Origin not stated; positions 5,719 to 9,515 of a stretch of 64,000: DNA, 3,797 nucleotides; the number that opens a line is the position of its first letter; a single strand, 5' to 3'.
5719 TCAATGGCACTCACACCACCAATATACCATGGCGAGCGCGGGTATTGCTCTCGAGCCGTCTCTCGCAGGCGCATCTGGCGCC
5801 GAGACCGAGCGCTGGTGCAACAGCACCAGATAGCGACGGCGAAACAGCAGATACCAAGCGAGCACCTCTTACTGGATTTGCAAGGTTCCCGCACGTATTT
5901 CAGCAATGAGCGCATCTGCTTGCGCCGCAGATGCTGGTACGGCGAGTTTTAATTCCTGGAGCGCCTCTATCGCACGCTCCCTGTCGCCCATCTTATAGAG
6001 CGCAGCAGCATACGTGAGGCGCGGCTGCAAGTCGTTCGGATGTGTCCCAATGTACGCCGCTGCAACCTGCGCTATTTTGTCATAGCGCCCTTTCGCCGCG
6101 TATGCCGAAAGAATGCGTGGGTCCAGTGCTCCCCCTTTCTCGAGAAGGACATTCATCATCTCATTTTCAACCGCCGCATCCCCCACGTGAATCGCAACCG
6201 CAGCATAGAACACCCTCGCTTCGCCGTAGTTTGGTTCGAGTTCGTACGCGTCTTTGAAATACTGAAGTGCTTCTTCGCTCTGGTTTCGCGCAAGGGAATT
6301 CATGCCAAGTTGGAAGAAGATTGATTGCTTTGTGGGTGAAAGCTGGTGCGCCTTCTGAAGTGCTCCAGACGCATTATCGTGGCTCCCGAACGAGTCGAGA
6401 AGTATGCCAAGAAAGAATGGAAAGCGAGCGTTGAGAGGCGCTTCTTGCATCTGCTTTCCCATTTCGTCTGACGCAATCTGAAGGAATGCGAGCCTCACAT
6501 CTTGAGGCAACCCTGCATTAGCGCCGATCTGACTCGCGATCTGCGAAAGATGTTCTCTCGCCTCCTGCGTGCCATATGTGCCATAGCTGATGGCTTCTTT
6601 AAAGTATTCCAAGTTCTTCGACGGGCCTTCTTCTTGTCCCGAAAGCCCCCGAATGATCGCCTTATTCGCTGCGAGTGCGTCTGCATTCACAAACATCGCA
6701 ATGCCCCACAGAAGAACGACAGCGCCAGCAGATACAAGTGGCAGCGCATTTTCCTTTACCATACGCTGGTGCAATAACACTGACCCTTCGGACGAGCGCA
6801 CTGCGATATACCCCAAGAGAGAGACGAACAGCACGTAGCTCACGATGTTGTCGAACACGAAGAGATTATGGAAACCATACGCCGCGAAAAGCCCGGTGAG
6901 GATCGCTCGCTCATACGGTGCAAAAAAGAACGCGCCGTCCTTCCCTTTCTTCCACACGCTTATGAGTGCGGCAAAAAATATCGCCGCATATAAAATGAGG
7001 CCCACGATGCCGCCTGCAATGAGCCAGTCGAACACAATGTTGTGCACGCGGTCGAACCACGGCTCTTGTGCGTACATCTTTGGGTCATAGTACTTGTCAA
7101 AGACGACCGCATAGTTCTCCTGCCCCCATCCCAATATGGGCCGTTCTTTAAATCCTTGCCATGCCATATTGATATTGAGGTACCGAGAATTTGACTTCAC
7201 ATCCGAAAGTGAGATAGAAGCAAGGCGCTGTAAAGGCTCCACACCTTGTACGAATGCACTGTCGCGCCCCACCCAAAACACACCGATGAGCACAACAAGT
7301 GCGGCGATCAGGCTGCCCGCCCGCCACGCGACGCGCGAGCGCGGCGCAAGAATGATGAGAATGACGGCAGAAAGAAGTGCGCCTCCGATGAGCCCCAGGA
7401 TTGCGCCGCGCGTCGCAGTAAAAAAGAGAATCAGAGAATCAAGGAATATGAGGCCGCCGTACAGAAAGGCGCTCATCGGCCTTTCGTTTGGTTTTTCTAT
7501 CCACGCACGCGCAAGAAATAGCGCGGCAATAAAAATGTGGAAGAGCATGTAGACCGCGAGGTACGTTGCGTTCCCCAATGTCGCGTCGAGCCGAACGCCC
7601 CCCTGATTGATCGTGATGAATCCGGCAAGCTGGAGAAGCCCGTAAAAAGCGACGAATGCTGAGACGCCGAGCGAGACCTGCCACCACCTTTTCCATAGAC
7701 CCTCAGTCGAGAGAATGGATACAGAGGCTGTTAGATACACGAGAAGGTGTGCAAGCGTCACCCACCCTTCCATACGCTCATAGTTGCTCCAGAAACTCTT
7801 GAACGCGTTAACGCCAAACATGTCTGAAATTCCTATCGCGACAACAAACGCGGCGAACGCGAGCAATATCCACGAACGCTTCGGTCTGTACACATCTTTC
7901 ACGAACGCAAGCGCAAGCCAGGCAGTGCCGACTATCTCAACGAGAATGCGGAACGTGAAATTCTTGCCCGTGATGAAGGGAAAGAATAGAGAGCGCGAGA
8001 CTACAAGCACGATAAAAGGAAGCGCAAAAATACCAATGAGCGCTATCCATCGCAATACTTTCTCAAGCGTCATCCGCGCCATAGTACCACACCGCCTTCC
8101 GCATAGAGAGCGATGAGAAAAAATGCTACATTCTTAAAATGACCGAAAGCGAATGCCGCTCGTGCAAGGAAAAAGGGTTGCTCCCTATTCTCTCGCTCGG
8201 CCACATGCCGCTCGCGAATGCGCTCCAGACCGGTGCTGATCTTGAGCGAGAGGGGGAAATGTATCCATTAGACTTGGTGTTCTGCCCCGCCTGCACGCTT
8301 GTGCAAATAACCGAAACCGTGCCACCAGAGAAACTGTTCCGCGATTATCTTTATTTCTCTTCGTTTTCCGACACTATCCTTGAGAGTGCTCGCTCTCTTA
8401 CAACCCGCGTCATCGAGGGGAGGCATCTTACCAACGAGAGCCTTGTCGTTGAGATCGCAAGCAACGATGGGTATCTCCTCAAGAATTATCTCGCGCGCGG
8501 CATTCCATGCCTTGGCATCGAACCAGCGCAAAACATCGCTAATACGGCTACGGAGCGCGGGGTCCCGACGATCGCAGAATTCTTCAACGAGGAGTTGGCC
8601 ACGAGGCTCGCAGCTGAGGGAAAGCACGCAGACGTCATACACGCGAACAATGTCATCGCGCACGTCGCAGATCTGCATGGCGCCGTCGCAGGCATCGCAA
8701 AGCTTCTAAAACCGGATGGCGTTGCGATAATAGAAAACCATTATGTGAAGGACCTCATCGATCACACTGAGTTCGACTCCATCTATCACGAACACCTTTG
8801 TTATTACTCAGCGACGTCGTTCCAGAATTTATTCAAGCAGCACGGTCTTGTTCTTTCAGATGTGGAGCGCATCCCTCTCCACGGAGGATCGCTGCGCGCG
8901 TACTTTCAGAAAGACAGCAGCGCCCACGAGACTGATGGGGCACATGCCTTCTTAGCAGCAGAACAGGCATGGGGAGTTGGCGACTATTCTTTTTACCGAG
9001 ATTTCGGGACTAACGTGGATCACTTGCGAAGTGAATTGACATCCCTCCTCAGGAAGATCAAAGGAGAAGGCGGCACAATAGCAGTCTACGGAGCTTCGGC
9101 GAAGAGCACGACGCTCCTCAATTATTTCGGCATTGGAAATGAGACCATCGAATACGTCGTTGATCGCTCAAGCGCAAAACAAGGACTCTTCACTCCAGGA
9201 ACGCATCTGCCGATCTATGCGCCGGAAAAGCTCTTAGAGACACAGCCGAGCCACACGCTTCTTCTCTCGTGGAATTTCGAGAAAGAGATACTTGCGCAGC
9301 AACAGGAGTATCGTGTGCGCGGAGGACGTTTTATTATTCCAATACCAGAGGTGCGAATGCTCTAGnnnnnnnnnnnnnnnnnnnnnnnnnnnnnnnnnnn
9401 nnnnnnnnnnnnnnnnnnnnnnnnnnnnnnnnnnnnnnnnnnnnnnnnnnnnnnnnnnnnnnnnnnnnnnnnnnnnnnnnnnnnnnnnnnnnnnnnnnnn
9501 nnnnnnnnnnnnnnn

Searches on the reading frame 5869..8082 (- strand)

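Call 9: search_protein_families(library=pfam, proteins=[window:5869-8082:-], max_evalue=0.0001)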
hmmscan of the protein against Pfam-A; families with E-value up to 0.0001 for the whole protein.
window:5869-8082:- (737 aa): 5 families
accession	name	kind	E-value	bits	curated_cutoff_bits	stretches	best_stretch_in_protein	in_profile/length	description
PF04932.20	Wzy_C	-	3e-20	73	31.7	1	212-365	3-148/149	O-Antigen ligase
PF23914.1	TPR_CcmH_CycH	-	1e-09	38.9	42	0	592-646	56-110/158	Cytochrome c-type biogenesis protein H TPR domain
PF14559.12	TPR_19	-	3.6e-09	37.2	25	0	662-729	2-68/68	Tetratricopeptide repeat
PF13428.12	TPR_14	-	4.4e-08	33.5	23.5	0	595-628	10-43/44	Tetratricopeptide repeat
PF07719.23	TPR_2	-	7.4e-07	29.3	27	0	589-619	4-34/34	Tetratricopeptide repeat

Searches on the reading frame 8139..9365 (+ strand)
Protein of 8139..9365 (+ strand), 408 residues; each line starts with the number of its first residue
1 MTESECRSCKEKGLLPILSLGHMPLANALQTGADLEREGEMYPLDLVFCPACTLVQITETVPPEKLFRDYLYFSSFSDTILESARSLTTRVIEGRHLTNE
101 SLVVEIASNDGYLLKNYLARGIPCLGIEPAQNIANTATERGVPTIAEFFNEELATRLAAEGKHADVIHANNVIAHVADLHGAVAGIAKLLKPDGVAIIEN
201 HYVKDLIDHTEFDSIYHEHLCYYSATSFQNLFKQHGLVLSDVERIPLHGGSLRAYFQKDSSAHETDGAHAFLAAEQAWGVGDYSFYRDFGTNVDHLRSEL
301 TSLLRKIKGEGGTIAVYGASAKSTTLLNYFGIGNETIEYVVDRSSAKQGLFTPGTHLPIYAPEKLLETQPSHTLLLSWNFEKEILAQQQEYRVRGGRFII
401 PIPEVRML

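Call 9: search_protein_families(library=pfam, proteins=[window:8139-9365:+], max_evalue=0.0001)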
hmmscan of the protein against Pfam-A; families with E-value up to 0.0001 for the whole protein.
window:8139-9365:+ (408 aa): 7 families
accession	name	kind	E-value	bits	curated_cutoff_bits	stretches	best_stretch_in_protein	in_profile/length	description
PF08484.17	Methyltransf_14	-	1.2e-54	184.8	23.5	1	246-403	1-160/160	C-methyltransferase C-terminal domain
PF08421.16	Methyltransf_13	-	5.1e-20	71.8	31.3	1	6-67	1-62/62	Putative zinc binding domain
PF13489.12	Methyltransf_23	-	4.6e-19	69.2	27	1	103-239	26-161/164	Methyltransferase domain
PF08242.18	Methyltransf_12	-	8.5e-10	39.7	30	1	104-195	1-97/98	Methyltransferase domain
PF08241.18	Methyltransf_11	-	3.9e-09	37.5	21.2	1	105-198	2-95/95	Methyltransferase domain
PF13649.12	Methyltransf_25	-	2.1e-05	25.6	27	1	103-194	1-97/97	Methyltransferase domain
PF13847.12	Methyltransf_31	-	5.7e-05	23.3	27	1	159-214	70-126/145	Methyltransferase domain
